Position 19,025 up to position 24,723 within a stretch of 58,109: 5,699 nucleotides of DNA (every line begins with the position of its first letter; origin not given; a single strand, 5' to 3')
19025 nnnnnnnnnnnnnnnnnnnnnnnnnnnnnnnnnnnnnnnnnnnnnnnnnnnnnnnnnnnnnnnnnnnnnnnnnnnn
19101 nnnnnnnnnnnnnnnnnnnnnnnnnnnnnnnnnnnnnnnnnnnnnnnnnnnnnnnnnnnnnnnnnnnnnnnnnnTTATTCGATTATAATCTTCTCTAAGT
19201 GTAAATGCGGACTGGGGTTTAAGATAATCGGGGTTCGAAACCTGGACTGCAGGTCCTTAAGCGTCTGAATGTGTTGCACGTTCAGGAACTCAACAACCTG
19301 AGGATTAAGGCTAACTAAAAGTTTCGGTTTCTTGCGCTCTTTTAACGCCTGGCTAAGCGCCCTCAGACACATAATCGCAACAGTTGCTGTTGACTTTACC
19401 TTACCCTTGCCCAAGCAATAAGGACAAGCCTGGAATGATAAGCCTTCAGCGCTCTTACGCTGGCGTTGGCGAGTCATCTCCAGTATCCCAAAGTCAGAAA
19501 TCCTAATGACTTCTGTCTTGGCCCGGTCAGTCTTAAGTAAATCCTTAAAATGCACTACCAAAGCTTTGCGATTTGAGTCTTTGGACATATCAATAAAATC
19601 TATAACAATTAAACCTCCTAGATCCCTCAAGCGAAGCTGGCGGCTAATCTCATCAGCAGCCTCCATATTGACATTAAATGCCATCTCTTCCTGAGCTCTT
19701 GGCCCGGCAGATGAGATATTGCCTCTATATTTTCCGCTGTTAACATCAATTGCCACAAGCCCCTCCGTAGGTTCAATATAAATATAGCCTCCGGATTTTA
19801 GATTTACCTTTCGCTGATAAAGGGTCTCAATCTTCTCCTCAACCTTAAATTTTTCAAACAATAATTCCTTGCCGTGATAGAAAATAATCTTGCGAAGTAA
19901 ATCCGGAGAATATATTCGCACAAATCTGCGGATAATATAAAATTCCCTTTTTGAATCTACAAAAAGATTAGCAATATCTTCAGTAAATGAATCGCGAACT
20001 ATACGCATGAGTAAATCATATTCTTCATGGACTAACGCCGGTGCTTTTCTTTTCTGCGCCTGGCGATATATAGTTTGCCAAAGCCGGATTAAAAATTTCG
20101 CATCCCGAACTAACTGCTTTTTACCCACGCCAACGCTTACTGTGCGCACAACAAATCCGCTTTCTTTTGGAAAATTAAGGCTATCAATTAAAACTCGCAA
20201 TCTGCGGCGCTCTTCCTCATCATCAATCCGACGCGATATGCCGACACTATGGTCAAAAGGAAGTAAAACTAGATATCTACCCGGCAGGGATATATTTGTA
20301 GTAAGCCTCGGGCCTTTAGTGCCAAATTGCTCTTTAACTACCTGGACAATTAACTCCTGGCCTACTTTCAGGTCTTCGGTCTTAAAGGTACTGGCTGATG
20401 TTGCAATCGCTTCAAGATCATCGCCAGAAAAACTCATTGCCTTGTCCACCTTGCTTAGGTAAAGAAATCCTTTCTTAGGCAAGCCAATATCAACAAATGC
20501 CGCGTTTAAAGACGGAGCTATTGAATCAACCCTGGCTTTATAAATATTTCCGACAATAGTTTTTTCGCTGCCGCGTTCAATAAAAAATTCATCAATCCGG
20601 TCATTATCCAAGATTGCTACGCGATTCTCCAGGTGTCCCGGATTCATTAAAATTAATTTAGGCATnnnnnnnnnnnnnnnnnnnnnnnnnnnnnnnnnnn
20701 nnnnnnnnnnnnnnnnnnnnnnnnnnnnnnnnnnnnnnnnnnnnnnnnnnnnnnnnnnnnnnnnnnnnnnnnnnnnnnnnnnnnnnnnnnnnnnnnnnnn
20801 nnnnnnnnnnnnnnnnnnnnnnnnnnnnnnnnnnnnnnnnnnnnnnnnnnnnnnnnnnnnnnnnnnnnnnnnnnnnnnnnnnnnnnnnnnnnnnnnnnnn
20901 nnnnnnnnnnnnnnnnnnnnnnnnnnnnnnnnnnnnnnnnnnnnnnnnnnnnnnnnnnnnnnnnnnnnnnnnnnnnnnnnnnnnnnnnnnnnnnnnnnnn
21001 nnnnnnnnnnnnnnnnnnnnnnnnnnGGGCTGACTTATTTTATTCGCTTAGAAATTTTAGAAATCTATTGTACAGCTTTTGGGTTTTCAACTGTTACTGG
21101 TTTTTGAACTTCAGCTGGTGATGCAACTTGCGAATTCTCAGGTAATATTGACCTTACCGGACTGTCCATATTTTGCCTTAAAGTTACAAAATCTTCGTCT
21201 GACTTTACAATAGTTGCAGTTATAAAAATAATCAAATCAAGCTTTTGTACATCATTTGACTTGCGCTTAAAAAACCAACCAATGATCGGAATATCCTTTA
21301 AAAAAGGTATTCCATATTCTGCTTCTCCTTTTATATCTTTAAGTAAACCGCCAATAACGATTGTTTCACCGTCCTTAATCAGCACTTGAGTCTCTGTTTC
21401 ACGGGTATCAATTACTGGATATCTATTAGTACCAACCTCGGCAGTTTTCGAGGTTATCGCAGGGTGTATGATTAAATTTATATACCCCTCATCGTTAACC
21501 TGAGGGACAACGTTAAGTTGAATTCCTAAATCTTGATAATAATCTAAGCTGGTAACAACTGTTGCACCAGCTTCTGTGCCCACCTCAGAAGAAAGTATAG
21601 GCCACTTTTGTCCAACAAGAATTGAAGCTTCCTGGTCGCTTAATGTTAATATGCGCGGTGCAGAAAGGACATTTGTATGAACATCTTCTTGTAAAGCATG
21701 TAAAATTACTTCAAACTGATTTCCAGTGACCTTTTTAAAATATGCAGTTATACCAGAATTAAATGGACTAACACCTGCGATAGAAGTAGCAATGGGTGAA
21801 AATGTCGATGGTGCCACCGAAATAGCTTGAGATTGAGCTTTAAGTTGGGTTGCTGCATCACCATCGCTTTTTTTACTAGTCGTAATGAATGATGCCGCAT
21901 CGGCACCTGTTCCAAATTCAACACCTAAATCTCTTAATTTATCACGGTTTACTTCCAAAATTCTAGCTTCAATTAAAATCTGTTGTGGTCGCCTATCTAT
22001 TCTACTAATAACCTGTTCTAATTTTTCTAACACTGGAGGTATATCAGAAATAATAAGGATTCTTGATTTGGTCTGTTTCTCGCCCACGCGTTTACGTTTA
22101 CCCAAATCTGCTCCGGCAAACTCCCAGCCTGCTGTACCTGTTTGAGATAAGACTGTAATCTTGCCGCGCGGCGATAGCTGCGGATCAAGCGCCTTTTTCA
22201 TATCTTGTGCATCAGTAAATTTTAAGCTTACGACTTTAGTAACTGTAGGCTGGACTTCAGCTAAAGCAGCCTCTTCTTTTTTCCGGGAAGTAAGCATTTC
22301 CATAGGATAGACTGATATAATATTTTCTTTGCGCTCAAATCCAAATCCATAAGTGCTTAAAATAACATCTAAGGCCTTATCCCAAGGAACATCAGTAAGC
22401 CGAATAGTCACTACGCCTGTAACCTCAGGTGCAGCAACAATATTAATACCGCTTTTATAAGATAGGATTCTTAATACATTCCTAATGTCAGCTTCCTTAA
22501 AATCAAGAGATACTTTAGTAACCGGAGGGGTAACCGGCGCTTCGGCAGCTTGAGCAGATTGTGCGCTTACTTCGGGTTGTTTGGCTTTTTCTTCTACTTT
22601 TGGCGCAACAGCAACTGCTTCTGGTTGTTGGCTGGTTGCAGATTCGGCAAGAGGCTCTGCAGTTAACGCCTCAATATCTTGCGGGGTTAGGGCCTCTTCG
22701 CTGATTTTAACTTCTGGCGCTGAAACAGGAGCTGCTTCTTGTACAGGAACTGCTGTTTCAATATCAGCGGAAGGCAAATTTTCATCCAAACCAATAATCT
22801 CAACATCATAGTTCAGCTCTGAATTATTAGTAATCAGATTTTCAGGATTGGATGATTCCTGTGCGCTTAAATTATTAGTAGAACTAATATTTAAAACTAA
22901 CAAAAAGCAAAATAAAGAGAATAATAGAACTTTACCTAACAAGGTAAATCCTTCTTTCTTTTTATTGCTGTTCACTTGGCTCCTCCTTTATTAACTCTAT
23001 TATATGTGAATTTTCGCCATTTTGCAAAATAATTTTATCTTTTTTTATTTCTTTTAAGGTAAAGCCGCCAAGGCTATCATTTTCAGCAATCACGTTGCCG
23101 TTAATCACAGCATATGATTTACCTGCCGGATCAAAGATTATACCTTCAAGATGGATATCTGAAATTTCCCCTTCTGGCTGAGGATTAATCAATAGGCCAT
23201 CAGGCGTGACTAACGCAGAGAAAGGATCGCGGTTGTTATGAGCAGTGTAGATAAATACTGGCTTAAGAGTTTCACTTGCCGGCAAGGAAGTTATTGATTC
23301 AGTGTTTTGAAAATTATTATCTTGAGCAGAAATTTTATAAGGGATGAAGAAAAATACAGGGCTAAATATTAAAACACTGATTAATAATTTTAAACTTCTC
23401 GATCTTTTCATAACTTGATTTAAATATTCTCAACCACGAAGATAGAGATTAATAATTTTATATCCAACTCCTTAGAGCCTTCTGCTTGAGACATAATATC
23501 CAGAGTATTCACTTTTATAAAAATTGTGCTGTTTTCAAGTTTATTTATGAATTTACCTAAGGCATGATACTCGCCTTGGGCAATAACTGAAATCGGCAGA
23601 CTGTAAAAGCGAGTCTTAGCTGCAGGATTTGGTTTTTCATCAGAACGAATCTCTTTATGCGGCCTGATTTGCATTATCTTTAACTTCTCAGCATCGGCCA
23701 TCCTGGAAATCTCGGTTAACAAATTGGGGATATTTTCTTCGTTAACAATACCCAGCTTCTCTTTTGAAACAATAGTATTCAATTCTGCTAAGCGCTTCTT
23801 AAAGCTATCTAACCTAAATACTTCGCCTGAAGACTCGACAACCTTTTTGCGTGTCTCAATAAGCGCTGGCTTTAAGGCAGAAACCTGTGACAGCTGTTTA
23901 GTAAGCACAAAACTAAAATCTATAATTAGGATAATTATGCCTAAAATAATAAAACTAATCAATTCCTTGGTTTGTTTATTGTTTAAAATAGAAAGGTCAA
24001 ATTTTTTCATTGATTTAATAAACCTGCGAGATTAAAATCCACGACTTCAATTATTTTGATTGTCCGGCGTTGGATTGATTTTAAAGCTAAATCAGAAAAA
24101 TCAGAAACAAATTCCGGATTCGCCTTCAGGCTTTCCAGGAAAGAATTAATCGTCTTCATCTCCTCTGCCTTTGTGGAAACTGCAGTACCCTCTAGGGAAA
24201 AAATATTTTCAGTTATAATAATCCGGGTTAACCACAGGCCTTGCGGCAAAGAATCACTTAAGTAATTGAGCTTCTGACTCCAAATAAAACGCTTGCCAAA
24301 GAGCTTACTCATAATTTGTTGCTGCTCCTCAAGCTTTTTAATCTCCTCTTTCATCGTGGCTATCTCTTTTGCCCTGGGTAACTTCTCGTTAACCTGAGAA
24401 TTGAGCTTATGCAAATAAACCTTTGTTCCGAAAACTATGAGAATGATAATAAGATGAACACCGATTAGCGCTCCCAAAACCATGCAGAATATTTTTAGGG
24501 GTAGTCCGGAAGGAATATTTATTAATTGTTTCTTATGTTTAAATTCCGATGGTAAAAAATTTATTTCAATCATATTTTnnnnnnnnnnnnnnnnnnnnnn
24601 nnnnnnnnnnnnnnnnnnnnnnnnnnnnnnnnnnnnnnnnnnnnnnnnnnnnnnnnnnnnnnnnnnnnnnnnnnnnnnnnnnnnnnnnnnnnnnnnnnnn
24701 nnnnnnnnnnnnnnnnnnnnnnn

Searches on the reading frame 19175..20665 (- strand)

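Call 75: search_protein_families(library=pfam, proteins=[window:19175-20665:-], max_evalue=0.00001)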
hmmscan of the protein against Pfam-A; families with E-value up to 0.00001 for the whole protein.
window:19175-20665:- (496 aa): 2 families
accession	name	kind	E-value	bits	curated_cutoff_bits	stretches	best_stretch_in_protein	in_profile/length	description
PF10150.14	RNase_E_G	-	1.3e-95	320.4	25.5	1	126-402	1-270/270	Ribonuclease E/G family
PF20833.2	RNase_E_G_Thio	-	4e-12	46.5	26.8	1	414-495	2-83/86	RNase E/G, Thioredoxin-like domain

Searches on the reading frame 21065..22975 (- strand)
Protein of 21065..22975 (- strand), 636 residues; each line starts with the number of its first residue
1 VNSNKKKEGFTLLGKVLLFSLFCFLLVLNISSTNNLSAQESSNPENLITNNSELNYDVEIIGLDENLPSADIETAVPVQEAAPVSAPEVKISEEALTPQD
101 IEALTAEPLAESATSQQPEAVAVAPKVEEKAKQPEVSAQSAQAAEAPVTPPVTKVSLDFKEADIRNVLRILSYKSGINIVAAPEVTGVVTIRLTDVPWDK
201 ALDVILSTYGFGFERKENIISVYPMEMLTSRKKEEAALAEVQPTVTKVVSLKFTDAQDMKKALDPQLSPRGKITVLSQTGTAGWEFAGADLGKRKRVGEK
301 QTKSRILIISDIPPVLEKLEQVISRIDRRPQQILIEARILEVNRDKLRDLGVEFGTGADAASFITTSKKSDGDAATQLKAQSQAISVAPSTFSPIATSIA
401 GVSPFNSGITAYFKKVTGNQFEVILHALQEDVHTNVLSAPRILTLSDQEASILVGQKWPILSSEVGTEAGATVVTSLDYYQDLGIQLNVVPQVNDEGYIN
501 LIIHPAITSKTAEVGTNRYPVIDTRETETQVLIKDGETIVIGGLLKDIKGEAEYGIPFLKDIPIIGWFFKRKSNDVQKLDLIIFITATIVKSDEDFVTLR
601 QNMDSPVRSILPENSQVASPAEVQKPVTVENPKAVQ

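Call 75: search_protein_families(library=pfam, proteins=[window:21065-22975:-], max_evalue=0.00001)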
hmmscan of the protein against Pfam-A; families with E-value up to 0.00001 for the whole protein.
window:21065-22975:- (636 aa): 3 families
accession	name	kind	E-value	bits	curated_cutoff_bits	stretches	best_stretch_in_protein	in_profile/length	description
PF00263.26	Secretin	-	1.3e-46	158.7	27.5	1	427-591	1-169/169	Bacterial type II and III secretion system protein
PF07660.19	STN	-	1.8e-10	40.9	28.4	1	178-224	2-51/52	Secretin and TonB N terminus short domain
PF03958.22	Secretin_N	-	2e-08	34.7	28.2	0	246-281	1-43/69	Bacterial type II/III secretion system short domain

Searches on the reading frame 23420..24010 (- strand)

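Call 75: search_protein_families(library=pfam, proteins=[window:23420-24010:-], max_evalue=0.00001)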
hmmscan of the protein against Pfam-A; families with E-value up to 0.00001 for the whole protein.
window:23420-24010:- (196 aa): 1 family
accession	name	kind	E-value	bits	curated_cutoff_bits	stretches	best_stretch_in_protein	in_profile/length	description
PF04350.18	PilO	-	4.1e-14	53.4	22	1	50-191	8-141/145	Pilus assembly protein, PilO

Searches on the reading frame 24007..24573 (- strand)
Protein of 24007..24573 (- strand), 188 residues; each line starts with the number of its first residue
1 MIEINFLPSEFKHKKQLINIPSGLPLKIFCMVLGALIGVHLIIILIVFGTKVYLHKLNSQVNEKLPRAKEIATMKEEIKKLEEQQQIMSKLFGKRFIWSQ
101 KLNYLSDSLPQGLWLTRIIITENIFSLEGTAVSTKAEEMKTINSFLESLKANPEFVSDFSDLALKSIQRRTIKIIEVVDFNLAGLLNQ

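Call 75: search_protein_families(library=pfam, proteins=[window:24007-24573:-], max_evalue=0.00001)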
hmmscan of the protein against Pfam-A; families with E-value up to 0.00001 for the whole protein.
window:24007-24573:- (188 aa): 1 family
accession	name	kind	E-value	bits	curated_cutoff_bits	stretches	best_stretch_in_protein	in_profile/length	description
PF05137.18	PilN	-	4.9e-08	33.3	22.8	1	102-182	3-74/78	Fimbrial assembly protein (PilN)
